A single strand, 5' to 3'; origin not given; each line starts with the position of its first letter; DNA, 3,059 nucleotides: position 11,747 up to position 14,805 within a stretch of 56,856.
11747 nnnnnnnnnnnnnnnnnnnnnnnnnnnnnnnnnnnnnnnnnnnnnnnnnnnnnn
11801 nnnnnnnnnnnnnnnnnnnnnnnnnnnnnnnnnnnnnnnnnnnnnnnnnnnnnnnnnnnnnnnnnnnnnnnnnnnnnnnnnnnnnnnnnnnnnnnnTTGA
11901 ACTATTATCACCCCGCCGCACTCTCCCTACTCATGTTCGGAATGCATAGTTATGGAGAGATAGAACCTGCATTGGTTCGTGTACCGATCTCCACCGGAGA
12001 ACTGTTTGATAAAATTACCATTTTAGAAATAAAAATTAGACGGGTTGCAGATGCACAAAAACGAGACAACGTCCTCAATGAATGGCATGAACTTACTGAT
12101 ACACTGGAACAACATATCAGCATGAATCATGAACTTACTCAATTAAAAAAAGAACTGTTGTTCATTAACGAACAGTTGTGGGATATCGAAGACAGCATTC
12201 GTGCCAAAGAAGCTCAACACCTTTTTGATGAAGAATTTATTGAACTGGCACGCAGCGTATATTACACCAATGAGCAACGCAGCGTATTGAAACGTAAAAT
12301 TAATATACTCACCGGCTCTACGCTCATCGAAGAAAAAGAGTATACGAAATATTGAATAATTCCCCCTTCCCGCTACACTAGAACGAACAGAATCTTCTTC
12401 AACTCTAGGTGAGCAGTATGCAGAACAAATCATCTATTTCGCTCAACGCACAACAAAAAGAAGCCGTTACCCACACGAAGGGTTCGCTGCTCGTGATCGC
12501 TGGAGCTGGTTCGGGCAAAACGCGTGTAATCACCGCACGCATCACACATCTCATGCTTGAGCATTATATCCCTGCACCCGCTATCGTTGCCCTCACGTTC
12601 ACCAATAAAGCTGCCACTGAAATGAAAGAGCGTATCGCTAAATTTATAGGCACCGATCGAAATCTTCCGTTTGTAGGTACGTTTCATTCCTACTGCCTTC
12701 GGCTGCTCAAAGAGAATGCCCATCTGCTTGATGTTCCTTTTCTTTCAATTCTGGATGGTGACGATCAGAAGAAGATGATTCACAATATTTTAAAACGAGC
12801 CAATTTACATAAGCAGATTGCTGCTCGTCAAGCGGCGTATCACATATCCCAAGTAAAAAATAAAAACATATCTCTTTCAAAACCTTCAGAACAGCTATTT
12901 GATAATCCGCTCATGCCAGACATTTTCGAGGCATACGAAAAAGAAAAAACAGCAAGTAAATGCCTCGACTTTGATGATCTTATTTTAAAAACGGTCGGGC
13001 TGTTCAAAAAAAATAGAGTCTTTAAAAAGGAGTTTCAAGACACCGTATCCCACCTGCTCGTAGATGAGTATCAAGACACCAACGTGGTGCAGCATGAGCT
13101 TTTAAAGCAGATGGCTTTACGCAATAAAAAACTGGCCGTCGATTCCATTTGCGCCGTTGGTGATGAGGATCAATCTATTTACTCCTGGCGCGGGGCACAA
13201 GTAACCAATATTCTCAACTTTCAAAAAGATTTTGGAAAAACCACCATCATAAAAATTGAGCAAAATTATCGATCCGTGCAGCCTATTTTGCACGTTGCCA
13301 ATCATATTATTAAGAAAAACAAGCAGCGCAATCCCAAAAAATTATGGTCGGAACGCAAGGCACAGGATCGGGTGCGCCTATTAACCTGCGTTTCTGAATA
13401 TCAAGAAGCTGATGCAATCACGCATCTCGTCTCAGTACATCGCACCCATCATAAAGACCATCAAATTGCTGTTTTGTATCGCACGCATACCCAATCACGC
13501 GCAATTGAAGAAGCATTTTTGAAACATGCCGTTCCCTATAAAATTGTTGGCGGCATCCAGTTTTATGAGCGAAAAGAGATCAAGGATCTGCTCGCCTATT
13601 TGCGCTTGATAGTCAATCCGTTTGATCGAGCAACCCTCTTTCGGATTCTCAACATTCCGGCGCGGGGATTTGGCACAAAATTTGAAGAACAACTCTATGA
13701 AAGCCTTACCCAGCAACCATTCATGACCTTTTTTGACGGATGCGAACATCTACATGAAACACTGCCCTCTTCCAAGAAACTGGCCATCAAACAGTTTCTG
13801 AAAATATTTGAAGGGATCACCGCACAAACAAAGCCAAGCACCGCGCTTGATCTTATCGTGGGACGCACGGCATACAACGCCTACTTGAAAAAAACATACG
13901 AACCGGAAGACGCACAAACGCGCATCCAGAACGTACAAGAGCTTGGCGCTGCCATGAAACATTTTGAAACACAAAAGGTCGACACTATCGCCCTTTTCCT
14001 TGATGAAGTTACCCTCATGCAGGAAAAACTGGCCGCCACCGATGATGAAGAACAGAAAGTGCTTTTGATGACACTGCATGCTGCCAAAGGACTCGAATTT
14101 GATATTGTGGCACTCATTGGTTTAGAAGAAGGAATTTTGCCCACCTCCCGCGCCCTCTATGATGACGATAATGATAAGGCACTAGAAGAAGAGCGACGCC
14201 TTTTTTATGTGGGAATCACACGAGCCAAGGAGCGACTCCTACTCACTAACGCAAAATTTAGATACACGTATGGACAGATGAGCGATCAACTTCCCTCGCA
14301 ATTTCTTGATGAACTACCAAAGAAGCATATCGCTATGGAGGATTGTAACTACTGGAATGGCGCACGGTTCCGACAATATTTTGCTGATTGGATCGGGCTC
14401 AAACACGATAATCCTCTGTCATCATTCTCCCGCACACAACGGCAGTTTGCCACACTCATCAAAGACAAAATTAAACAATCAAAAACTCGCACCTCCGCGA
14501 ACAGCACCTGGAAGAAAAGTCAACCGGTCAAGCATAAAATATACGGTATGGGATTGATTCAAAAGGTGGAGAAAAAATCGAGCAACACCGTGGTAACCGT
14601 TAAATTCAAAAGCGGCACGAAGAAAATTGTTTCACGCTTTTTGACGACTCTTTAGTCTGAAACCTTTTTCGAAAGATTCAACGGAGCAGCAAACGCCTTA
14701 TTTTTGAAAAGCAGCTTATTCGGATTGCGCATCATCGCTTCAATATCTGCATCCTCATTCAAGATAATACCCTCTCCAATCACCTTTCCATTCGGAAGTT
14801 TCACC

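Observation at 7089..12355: Three tandem, translationally coupled TPR plus GT9-like glycosyltransferase paralogs, all with Sec-type leaders, plus a small helical partner: candidate exported protein-glycosylation module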

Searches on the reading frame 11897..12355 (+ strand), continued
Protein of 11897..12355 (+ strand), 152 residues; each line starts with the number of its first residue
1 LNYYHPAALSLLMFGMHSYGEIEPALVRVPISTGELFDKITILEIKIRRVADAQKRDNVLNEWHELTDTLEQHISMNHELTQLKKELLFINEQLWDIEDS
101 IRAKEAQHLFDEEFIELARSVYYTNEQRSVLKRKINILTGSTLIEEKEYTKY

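Call 66: search_protein_families(library=pfam, proteins=[L041:4045-6456:+, L014:5305-6417:+, L076:5326-6369:+, L048:5485-6381:+, L079:5488-6396:+, L047:4255-7191:+, L015:4596-6071:+, L059:61-1299:+], max_evalue=0.001)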
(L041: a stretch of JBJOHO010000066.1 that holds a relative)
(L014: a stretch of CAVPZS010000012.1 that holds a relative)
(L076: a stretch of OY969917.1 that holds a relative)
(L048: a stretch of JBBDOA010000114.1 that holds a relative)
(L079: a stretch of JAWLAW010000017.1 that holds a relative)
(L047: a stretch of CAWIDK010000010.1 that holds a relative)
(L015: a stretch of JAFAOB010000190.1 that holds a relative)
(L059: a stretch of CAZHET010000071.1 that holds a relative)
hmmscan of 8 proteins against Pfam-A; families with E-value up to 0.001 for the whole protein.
L041:4045-6456:+ (803 aa): 1 family
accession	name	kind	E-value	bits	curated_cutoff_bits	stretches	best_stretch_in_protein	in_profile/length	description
PF19662.4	DUF6165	-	0.0002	21.6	27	1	682-801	5-116/134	Family of unknown function (DUF6165)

L014:5305-6417:+ (370 aa): 5 families
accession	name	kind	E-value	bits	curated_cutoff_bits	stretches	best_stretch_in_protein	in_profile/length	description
PF13692.12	Glyco_trans_1_4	-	1.8e-19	70.9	27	1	47-156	2-123/142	Glycosyl transferases group 1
PF00534.26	Glycos_transf_1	-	3.5e-18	66.2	26.4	1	43-156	12-139/172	Glycosyl transferases group 1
PF19662.4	DUF6165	-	1.3e-09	38.3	27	1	247-368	3-116/134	Family of unknown function (DUF6165)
PF20706.3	GT4-conflict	-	9.4e-05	22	26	1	99-136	271-308/385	Family 4 Glycosyltransferase in conflict systems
PF14063.11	DUF4254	-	0.00036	20.8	27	0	250-282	75-107/144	Protein of unknown function (DUF4254)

L076:5326-6369:+ (347 aa): 2 families
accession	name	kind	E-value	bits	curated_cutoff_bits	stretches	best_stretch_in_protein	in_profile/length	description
PF19662.4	DUF6165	-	9.7e-12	45.2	27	1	224-345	3-116/134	Family of unknown function (DUF6165)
PF14063.11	DUF4254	-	7.7e-05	23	27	0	283-331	8-53/144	Protein of unknown function (DUF4254)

L048:5485-6381:+ (298 aa): 1 family
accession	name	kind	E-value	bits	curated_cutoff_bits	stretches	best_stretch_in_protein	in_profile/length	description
PF19662.4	DUF6165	-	3.4e-15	56.4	27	1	175-296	3-116/134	Family of unknown function (DUF6165)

L079:5488-6396:+ (302 aa): 1 family
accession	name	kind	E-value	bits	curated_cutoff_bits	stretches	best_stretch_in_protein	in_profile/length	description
PF19662.4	DUF6165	-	2.9e-09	37.2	27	1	174-295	3-116/134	Family of unknown function (DUF6165)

L047:4255-7191:+ (978 aa): 21 families
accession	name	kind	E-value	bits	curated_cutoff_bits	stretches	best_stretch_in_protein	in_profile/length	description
PF07719.23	TPR_2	-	5.9e-31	104.4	27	3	132-163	3-34/34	Tetratricopeptide repeat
PF13432.12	TPR_16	-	1.8e-29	102.2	32.7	3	170-231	3-64/65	Tetratricopeptide repeat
PF13431.12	TPR_17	-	4.1e-29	98.8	24.4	2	120-149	3-32/34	Tetratricopeptide repeat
PF13414.12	TPR_11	-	1.4e-28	98.8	26.8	3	107-144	5-42/42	TPR repeat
PF00515.34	TPR_1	-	4.1e-28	96.4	27.8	2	164-197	1-34/34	Tetratricopeptide repeat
PF13181.12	TPR_8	-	7.5e-21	72.9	25.7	0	96-129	1-34/34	Tetratricopeptide repeat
PF13424.12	TPR_12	-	3.9e-20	72.2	30.1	4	164-226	3-73/77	Tetratricopeptide repeat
PF14559.12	TPR_19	-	4.1e-20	72.3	25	3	107-167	2-62/68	Tetratricopeptide repeat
PF13428.12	TPR_14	-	4.4e-15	55.1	23.5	1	199-239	2-42/44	Tetratricopeptide repeat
PF13371.12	TPR_9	-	2.2e-09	37.6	35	0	208-274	5-71/73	Tetratricopeptide repeat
PF13374.12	TPR_10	-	4.1e-09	36.6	27.5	0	168-193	6-31/42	Tetratricopeptide repeat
PF13174.12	TPR_6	-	6.8e-09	36.2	26.3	0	203-230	5-32/33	Tetratricopeptide repeat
PF19662.4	DUF6165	-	1.4e-08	35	27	1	587-715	2-122/134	Family of unknown function (DUF6165)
PF23914.1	TPR_CcmH_CycH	-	2.1e-08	34.6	42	1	155-267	41-156/158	Cytochrome c-type biogenesis protein H TPR domain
PF12895.13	ANAPC3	-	4.3e-08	33.7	27.2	1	179-257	4-81/82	Anaphase-promoting complex, cyclosome, subunit 3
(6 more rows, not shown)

L015:4596-6071:+ (491 aa): 3 families
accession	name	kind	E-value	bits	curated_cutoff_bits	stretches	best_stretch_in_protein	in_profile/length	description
PF01075.23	Glyco_transf_9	-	1.3e-14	54.5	22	1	167-325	76-229/247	Glycosyltransferase family 9 (heptosyltransferase)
PF19662.4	DUF6165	-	1.2e-07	31.9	27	1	372-490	5-115/134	Family of unknown function (DUF6165)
PF09755.14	DUF2046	-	0.00058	19.5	24.7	1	390-490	205-304/305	Uncharacterized conserved protein H4 (DUF2046)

L059:61-1299:+ (412 aa): 2 families
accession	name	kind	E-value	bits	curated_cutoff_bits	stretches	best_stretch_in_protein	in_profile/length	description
PF19662.4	DUF6165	-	3.3e-09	37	27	1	287-409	2-116/134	Family of unknown function (DUF6165)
PF01075.23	Glyco_transf_9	-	0.0004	20.2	22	1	189-218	176-205/247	Glycosyltransferase family 9 (heptosyltransferase)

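Call 79: search_protein_families(library=pfam, proteins=[L086:2061-4097:-, L086:4109-4642:-, L086:6381-7151:+, L086:8217-9605:+, L086:9589-10509:+, L050:2887-4224:-, L050:6401-7072:-, L050:7079-8020:-, L049:3858-4625:+, L049:6502-7398:-], max_evalue=0.0001)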
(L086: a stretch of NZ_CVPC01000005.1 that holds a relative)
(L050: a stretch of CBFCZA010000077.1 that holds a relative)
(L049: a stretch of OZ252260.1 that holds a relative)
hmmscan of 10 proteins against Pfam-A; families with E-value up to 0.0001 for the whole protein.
L086:2061-4097:- (678 aa): 5 families
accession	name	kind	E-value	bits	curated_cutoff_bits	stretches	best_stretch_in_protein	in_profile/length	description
PF09382.16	RQC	-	1.4e-33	115.5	23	1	398-507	2-111/114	RQC domain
PF00570.28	HRDC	-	1e-28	99.5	23.8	1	525-590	3-68/68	HRDC domain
PF00270.35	DEAD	-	5.8e-26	91.6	26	1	21-179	4-164/167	DEAD/DEAH box helicase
PF00271.37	Helicase_C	-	3.3e-20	72.8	23.5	1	220-322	8-110/110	Helicase conserved C-terminal domain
PF16124.10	RecQ_Zn_bind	-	4.8e-13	50.1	25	1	334-394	2-65/66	RecQ zinc-binding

L086:4109-4642:- (177 aa): 0 families

L086:6381-7151:+ (256 aa): 1 family
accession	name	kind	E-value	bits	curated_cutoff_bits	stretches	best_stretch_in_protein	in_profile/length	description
PF05050.19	Methyltransf_21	-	4.2e-18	66.5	22.7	1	75-238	1-173/173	Methyltransferase FkbM domain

L086:8217-9605:+ (462 aa): 2 families
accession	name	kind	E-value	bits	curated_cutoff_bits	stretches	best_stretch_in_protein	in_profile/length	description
PF11700.14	ATG22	-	6.6e-27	94.8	24.1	1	158-452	192-473/482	Vacuole effluxer Atg22 like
PF07690.21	MFS_1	-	1.1e-18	67.7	33.4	3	32-174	214-346/347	Major Facilitator Superfamily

L086:9589-10509:+ (306 aa): 1 family
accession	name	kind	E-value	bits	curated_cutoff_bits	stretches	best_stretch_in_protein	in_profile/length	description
PF03411.18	Peptidase_M74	-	1.9e-91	306.4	25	1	61-303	1-239/240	Penicillin-insensitive murein endopeptidase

L050:2887-4224:- (445 aa): 4 families
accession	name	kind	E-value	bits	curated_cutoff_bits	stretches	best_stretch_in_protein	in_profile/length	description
PF03572.23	Peptidase_S41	-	7.1e-49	166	24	1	244-405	1-162/165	Peptidase family S41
PF17820.7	PDZ_6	-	2.3e-12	46.9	27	1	168-217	7-54/54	PDZ domain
PF13180.12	PDZ_2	-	1.3e-10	41.8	27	1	149-220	2-72/80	PDZ domain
PF00595.29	PDZ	-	1.8e-07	31.9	23.2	1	149-215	11-80/81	PDZ domain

L050:6401-7072:- (223 aa): 2 families
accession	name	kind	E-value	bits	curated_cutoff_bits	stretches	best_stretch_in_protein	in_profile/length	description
PF01596.23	Methyltransf_3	-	5.9e-60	202.5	22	1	22-221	4-203/204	O-methyltransferase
PF13578.12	Methyltransf_24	-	4.7e-14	53.6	26.3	1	67-173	1-105/105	Methyltransferase domain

L050:7079-8020:- (313 aa): 1 family
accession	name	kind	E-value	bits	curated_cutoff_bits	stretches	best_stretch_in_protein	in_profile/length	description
PF00892.27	EamA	-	3.2e-38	131.5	28.2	2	17-148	5-134/135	EamA-like transporter family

L049:3858-4625:+ (255 aa): 2 families
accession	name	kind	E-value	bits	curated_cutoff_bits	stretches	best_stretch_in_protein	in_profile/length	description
PF00392.27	GntR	-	2.5e-15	56.3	27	1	11-72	2-64/64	Bacterial regulatory proteins, gntR family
PF07729.17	FCD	-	3.4e-15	57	24.3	1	84-216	3-122/125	FCD domain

L049:6502-7398:- (298 aa): 11 families
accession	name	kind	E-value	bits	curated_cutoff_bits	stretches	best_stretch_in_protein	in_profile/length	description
PF13649.12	Methyltransf_25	-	9.5e-24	84.4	27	1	74-170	1-97/97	Methyltransferase domain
PF13847.12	Methyltransf_31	-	4.6e-22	78.7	27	1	70-177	3-112/145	Methyltransferase domain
PF08241.18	Methyltransf_11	-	1.1e-19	71.3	21.2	1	75-174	1-95/95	Methyltransferase domain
PF01209.24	Ubie_methyltran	-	1.6e-17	64.1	20.1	1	63-174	40-151/233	ubiE/COQ5 methyltransferase family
PF08242.18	Methyltransf_12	-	9e-16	58.8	30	1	75-172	1-98/98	Methyltransferase domain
PF01135.25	PCMT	-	2.6e-15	57.2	20.3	1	62-177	65-174/210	Protein-L-isoaspartate(D-aspartate) O-methyltransferase (PCMT)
PF13489.12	Methyltransf_23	-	8.8e-13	48.7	27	1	65-181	15-123/164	Methyltransferase domain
PF02353.26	CMAS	-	5.7e-08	32.8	27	1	60-175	52-165/273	Mycolic acid cyclopropane synthetase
PF06325.19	PrmA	-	4.6e-06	26.8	22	1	68-173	159-257/296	Ribosomal protein L11 methyltransferase (PrmA)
PF05175.20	MTS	-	5.1e-06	26.7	23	1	70-144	31-103/170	Methyltransferase small domain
PF01728.25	FtsJ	-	6.1e-05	23.5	24.1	0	68-162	19-106/181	FtsJ-like methyltransferase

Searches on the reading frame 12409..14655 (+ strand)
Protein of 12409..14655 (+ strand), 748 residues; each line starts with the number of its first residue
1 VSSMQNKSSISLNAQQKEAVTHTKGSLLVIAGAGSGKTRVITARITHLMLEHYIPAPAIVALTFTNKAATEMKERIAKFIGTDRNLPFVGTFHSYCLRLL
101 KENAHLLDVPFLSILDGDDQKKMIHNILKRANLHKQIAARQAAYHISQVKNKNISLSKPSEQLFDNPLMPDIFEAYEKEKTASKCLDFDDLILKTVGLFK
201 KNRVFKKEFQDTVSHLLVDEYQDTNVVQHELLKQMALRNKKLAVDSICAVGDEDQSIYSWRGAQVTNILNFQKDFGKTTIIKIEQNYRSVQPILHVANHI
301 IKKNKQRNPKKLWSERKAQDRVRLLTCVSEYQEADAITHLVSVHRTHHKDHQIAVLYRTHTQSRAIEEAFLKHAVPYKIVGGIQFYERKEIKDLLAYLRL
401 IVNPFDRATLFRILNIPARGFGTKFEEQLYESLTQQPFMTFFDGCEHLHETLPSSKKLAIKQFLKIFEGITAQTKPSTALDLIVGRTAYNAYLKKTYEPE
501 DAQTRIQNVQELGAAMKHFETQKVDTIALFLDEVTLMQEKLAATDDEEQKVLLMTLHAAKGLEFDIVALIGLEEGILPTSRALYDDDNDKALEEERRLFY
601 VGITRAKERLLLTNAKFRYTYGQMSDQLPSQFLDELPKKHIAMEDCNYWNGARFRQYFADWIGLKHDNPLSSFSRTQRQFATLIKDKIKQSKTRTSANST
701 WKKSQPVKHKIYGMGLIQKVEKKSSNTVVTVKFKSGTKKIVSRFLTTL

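Call 35: search_protein_families(library=pfam, proteins=[window:12409-14655:+], max_evalue=0.00001)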
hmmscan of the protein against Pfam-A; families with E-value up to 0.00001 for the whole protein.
window:12409-14655:+ (748 aa): 6 families
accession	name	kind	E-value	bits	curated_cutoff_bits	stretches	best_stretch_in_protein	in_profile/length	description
PF00580.27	UvrD-helicase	-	3.5e-77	260.2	23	1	12-275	1-270/271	UvrD/REP helicase N-terminal domain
PF13361.12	UvrD_C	-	9.6e-69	232.9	25.6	1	281-614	1-347/350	UvrD-like helicase C-terminal domain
PF13245.12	AAA_19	-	7e-23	81.7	25.1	1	16-259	1-132/134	AAA domain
PF13538.12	UvrD_C_2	-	9.1e-09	35.5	27.4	1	551-612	2-51/52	UvrD-like helicase C-terminal domain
PF13087.12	AAA_12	-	1.2e-06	28.7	27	0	472-612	62-190/195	AAA domain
PF01443.25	Viral_helicase1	-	3e-06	27.7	21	0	537-612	165-226/228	Viral superfamily 1 RNA helicase core domain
